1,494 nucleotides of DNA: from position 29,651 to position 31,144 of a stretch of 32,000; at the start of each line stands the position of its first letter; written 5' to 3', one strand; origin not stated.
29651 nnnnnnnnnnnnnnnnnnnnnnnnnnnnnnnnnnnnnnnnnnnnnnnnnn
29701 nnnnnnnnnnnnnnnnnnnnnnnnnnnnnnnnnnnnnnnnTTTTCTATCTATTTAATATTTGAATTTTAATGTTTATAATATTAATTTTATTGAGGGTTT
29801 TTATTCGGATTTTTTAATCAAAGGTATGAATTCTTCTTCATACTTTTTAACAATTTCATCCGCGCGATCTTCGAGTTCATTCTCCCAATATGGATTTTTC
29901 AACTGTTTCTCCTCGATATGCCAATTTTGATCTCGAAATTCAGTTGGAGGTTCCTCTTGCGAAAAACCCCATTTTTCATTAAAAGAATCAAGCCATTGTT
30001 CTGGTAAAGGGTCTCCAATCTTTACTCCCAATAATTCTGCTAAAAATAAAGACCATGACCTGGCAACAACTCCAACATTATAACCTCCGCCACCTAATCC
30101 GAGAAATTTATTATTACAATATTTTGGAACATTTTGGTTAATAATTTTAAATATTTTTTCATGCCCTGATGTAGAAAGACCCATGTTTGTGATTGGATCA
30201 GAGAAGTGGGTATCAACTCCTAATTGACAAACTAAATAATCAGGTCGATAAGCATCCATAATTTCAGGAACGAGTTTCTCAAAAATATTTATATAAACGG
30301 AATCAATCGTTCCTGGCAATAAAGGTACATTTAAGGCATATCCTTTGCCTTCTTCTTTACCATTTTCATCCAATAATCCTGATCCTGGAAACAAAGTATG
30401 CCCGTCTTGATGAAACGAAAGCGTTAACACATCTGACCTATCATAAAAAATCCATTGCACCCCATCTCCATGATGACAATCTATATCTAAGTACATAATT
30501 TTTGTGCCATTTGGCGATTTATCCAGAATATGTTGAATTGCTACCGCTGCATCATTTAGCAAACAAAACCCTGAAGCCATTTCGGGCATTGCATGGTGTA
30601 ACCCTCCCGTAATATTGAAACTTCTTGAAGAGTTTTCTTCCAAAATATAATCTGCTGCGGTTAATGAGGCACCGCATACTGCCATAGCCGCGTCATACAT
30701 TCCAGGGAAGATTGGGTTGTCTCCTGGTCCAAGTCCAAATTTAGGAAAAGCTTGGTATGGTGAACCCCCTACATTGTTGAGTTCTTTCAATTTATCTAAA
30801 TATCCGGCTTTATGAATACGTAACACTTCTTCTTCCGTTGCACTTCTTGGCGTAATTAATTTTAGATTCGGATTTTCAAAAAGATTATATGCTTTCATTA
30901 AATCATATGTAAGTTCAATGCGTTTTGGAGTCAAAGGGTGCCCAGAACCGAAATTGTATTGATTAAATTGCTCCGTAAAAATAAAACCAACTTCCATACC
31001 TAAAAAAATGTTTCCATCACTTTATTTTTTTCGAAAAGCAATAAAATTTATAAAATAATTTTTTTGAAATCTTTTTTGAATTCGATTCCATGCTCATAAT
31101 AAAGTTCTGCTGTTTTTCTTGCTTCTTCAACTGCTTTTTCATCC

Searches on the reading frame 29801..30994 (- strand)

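Call 20: search_protein_families(library=pfam, proteins=[window:29801-30994:-], max_evalue=0.001)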
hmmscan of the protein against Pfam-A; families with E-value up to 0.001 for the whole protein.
window:29801-30994:- (397 aa): 1 family
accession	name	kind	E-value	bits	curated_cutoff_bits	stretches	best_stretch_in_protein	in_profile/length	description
PF00850.24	Hist_deacetyl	-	8.7e-86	288.4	27.9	1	19-320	1-297/298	Histone deacetylase domain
